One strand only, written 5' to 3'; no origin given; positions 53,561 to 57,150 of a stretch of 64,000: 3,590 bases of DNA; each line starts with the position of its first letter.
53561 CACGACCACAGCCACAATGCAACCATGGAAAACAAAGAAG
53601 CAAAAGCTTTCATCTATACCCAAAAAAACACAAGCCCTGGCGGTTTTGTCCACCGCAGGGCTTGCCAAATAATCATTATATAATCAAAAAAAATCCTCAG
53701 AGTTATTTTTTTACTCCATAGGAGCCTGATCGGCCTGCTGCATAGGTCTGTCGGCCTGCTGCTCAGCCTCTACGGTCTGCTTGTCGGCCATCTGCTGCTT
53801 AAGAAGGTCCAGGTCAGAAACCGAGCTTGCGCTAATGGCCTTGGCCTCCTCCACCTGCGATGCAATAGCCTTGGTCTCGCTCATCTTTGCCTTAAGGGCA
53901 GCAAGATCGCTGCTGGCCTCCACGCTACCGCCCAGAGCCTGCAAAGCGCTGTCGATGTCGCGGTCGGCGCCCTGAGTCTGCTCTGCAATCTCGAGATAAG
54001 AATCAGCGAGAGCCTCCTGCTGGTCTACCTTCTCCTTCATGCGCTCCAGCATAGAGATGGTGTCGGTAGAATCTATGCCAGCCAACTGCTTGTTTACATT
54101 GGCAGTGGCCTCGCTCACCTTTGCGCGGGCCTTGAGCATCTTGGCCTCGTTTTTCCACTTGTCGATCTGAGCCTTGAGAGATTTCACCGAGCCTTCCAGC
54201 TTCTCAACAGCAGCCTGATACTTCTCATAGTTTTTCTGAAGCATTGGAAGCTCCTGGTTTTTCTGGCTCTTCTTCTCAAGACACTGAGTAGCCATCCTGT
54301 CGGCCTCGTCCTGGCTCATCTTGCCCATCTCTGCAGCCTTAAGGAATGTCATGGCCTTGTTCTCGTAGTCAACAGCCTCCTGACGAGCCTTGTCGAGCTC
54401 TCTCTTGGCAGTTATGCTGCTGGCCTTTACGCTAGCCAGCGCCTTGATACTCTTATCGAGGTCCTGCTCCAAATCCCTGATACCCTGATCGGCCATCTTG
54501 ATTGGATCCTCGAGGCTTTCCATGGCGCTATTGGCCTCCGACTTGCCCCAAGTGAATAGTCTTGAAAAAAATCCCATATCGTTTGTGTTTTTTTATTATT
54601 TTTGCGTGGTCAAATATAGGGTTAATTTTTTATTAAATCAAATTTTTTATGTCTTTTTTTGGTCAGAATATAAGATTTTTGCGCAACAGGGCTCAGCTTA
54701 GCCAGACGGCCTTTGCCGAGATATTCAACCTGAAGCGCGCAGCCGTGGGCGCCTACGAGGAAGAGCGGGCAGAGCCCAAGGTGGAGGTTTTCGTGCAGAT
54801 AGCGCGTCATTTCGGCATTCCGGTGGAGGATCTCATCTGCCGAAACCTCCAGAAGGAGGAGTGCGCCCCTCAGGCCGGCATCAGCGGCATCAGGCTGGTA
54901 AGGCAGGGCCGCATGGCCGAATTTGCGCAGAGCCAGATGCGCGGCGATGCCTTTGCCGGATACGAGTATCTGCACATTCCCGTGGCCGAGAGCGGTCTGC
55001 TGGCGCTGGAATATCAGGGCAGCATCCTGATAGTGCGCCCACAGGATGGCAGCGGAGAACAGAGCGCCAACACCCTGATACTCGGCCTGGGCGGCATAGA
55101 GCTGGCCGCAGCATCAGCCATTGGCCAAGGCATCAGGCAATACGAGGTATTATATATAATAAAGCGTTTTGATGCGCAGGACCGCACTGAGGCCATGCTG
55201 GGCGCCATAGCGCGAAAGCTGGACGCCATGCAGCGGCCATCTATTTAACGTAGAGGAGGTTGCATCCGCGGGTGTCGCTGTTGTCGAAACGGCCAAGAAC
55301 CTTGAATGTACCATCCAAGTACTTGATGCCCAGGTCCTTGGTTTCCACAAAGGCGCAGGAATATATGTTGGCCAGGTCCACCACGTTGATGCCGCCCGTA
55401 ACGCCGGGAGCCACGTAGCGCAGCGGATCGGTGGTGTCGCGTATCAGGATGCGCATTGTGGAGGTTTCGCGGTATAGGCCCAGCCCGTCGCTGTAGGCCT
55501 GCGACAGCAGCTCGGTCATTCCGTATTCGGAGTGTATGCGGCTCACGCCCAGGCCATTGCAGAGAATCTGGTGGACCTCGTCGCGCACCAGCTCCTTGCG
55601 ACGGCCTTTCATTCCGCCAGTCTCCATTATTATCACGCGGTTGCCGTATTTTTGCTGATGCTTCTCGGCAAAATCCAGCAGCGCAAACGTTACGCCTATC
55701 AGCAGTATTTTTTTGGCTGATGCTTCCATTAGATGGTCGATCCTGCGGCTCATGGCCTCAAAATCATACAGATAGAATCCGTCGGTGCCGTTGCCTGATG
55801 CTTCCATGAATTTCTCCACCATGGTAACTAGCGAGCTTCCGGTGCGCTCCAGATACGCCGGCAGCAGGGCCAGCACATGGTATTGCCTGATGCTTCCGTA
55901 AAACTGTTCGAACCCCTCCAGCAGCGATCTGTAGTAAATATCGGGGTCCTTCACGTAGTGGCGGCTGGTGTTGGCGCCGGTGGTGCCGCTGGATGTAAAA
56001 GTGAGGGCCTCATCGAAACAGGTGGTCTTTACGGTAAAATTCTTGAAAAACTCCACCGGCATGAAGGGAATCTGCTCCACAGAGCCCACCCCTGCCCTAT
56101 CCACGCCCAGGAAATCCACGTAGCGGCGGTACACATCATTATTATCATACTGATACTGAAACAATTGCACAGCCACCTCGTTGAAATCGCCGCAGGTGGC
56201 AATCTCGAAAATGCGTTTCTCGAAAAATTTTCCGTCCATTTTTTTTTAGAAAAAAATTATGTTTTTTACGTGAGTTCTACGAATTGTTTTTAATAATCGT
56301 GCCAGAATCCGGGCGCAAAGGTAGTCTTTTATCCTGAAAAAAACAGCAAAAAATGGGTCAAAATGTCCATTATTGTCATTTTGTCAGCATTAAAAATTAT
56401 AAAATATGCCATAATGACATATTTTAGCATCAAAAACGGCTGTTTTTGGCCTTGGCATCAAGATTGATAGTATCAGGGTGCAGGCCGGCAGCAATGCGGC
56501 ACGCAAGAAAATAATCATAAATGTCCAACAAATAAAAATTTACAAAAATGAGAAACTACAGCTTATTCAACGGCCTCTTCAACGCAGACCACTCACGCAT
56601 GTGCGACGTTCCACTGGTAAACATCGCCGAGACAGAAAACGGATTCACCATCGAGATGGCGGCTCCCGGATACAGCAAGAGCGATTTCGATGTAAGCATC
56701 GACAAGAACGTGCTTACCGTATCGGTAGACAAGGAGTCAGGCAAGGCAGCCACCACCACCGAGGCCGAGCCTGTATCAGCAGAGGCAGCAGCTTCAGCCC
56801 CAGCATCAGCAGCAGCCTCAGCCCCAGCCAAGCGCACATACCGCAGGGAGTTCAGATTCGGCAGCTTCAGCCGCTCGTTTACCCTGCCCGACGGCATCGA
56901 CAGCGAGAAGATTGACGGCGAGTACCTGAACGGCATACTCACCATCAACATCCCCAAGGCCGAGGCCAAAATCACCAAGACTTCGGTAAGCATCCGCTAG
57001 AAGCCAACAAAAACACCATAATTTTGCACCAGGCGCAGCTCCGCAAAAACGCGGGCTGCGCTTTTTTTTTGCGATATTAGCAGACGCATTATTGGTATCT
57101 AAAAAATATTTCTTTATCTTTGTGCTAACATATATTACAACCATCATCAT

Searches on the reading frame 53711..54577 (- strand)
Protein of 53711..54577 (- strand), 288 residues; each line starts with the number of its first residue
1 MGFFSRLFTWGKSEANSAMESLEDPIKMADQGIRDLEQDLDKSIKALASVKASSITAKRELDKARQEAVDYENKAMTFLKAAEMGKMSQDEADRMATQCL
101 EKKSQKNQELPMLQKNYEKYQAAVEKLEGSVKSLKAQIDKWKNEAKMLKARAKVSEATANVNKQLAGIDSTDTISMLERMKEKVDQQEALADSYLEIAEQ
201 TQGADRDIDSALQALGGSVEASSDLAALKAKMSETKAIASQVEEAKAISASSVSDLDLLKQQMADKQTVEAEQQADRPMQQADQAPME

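Call 74: search_protein_families(library=pfam, proteins=[window:53711-54577:-], max_evalue=0.000001)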
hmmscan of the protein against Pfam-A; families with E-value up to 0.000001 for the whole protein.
window:53711-54577:- (288 aa): 1 family
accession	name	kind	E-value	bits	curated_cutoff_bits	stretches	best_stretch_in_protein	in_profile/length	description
PF04012.17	PspA_IM30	-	9.6e-38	130.4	33.9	1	3-231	2-217/220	PspA/IM30 family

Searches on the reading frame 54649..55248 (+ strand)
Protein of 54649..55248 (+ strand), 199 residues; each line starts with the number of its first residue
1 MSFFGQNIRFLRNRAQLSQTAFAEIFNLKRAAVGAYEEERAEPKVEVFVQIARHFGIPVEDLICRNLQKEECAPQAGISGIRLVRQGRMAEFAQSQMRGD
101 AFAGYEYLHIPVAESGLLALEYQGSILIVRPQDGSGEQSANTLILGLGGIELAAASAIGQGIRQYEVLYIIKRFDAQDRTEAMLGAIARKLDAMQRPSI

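Call 74: search_protein_families(library=pfam, proteins=[window:54649-55248:+], max_evalue=0.000001)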
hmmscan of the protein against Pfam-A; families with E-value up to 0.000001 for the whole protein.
window:54649-55248:+ (199 aa): 1 family
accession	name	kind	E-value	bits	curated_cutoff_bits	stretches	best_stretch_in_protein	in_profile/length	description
PF01381.28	HTH_3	-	4.4e-09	36.7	23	1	8-62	1-55/55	Helix-turn-helix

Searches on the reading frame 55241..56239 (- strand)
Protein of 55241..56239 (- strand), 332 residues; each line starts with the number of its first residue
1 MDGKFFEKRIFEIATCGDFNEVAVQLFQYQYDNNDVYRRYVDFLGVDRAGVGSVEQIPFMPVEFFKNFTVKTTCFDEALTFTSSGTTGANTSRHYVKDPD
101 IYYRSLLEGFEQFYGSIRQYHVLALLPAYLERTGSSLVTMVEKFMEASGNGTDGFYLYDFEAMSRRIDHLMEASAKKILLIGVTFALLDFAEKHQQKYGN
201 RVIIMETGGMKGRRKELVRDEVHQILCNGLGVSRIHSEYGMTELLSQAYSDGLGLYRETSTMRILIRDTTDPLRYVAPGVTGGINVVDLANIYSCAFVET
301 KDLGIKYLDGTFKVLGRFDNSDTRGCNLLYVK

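Call 74: search_protein_families(library=pfam, proteins=[window:55241-56239:-], max_evalue=0.000001)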
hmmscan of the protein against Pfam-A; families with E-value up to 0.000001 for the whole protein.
window:55241-56239:- (332 aa): 1 family
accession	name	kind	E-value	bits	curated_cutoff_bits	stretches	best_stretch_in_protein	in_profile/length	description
PF04443.18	LuxE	-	6.5e-13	48.7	24.9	0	172-328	204-384/391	Acyl-protein synthetase, LuxE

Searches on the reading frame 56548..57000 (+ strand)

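Call 75: search_protein_families(library=pfam, proteins=[window:56548-57000:+], max_evalue=0.000001)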
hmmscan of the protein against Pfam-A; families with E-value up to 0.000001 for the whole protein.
window:56548-57000:+ (150 aa): 1 family
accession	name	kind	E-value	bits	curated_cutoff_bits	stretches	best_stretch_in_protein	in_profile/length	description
PF00011.27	HSP20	-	1.4e-18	67.3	20.8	1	94-148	44-100/102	Hsp20/alpha crystallin family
